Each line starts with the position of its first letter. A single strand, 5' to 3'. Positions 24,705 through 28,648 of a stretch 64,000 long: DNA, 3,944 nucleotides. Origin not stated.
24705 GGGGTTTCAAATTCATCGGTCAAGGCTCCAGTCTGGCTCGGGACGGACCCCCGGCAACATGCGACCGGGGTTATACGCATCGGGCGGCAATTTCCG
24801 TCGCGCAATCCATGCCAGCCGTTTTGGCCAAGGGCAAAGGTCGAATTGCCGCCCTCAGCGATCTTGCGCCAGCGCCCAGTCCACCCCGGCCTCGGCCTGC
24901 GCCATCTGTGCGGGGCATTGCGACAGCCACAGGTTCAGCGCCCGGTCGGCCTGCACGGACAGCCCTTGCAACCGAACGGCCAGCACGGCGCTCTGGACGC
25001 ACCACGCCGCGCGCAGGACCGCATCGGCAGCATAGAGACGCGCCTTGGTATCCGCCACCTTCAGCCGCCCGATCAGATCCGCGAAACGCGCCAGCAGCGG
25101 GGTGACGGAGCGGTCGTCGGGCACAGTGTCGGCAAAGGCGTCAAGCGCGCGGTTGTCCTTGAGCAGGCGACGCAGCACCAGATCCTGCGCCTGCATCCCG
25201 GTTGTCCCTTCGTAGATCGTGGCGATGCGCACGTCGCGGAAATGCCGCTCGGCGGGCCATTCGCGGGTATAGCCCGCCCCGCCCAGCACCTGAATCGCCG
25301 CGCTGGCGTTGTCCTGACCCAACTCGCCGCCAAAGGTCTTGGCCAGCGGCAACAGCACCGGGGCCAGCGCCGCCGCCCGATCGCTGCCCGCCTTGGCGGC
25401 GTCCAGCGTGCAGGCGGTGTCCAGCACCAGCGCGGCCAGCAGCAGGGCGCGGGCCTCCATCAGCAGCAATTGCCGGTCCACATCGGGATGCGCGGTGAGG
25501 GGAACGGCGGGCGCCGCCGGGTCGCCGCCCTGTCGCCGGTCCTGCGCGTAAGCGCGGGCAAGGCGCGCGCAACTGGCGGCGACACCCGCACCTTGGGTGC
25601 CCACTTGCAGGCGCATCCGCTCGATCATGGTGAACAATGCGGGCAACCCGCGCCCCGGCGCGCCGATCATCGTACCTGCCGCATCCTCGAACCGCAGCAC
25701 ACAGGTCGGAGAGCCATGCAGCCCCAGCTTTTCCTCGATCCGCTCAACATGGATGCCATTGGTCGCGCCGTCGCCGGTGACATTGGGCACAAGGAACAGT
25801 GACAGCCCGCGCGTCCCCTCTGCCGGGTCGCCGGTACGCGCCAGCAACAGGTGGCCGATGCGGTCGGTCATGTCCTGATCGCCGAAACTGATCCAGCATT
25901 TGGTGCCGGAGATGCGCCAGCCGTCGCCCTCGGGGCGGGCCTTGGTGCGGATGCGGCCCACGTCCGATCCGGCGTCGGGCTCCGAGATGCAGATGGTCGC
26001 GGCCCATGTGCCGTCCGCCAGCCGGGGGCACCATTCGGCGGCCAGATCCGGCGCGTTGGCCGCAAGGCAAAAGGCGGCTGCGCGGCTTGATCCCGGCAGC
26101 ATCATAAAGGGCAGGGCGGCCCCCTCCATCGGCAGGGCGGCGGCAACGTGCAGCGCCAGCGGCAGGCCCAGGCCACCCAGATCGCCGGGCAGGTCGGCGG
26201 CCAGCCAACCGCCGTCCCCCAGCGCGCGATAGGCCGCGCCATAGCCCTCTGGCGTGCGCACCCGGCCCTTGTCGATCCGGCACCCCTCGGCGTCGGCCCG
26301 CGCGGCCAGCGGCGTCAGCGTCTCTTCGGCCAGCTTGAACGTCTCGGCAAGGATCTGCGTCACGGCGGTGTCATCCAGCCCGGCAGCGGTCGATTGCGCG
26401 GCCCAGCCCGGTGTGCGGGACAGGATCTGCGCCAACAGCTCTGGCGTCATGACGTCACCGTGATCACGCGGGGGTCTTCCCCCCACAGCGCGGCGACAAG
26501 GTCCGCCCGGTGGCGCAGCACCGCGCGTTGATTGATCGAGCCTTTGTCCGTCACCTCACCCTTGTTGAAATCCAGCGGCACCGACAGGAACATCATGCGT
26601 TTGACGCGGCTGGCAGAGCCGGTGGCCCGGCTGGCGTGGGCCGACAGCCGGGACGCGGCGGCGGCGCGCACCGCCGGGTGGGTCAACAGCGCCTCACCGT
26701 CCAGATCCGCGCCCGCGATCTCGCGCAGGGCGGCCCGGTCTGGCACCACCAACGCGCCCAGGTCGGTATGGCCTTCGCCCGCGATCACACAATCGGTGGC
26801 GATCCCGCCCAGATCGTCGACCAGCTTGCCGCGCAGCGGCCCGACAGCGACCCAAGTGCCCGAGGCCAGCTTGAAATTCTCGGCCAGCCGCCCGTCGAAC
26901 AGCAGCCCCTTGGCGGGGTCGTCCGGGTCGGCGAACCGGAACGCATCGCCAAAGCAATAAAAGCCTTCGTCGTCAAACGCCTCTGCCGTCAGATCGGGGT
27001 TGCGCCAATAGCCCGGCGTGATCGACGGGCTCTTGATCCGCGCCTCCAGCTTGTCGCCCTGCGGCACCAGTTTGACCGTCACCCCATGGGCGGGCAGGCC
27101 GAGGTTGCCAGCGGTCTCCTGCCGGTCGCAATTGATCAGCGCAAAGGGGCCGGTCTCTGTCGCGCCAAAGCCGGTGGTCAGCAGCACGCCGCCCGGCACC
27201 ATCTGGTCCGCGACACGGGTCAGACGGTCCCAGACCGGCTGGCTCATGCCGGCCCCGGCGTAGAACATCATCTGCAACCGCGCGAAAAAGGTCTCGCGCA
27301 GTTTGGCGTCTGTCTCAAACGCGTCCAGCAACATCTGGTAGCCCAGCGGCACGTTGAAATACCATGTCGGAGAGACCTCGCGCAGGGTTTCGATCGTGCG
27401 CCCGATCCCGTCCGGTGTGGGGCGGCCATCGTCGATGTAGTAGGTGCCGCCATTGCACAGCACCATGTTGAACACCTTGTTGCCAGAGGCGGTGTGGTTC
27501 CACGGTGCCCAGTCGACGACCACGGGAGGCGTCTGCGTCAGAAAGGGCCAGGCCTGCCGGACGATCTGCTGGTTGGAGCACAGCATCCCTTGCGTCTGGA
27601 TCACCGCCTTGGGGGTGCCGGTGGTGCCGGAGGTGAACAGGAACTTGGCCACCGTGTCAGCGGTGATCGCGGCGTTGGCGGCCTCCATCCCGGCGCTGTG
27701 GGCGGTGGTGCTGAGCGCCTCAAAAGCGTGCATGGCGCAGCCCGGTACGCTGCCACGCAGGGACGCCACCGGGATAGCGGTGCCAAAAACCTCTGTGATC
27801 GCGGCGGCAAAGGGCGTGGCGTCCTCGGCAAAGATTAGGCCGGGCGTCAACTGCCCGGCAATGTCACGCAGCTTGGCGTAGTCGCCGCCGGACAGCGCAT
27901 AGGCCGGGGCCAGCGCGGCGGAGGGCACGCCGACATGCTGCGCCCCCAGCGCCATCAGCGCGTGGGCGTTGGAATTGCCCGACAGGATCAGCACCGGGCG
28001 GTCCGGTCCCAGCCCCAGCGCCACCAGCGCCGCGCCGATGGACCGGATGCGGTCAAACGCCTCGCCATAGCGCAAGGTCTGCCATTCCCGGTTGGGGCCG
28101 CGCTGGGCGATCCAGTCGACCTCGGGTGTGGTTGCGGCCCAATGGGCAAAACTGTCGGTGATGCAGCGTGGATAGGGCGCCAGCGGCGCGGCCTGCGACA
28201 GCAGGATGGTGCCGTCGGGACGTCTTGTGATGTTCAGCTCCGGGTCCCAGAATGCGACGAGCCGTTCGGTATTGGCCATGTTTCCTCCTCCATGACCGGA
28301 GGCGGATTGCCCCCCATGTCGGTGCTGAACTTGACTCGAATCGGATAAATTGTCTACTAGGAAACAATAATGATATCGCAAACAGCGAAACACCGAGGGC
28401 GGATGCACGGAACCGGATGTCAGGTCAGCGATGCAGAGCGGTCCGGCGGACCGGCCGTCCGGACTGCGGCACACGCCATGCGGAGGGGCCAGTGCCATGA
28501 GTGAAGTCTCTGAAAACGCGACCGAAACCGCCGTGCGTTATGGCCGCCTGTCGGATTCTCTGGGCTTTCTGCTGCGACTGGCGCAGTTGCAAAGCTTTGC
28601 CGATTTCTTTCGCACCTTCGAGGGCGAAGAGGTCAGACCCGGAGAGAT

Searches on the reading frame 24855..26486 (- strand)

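Call 11: search_protein_families(library=pfam, proteins=[window:24855-26486:-], max_evalue=0.0001)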
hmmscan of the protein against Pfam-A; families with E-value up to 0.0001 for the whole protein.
window:24855-26486:- (543 aa): 4 families
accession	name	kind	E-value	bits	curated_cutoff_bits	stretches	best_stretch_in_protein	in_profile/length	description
PF00441.29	Acyl-CoA_dh_1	-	1.2e-25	90.9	22.4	1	278-435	1-144/150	Acyl-CoA dehydrogenase, C-terminal domain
PF02770.24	Acyl-CoA_dh_M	-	1.7e-18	67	33.3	1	165-268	2-96/97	Acyl-CoA dehydrogenase, middle domain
PF08028.16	Acyl-CoA_dh_2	-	9e-07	29.7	22.7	1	296-428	4-132/134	Acyl-CoA dehydrogenase, C-terminal domain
PF02771.21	Acyl-CoA_dh_N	-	4e-05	24.4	22.9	1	44-159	6-112/113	Acyl-CoA dehydrogenase, N-terminal domain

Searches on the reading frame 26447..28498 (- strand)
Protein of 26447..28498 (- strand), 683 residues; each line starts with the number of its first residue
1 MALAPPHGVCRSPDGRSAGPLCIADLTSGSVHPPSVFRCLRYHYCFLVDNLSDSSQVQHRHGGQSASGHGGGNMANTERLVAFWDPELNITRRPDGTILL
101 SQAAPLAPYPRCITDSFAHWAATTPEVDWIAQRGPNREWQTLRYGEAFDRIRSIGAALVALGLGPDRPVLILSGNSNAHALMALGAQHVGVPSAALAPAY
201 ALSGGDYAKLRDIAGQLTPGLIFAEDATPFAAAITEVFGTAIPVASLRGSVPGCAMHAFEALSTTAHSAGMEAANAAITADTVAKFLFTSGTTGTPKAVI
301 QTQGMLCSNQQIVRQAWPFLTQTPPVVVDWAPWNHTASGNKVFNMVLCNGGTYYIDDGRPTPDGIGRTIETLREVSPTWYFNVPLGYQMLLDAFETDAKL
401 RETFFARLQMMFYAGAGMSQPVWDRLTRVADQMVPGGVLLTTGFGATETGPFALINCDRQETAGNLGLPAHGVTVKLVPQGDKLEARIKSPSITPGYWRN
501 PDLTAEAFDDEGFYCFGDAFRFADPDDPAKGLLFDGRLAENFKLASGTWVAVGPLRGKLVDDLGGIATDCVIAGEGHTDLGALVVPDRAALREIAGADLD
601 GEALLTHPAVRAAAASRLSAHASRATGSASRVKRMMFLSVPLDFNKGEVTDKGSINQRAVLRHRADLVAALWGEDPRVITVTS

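Call 11: search_protein_families(library=pfam, proteins=[window:26447-28498:-], max_evalue=0.0001)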
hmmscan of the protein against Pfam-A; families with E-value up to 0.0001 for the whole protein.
window:26447-28498:- (683 aa): 1 family
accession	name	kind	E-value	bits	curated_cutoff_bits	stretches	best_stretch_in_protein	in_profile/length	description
PF00501.34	AMP-binding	-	1.8e-42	145.9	29.9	1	117-498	1-384/384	AMP-binding enzyme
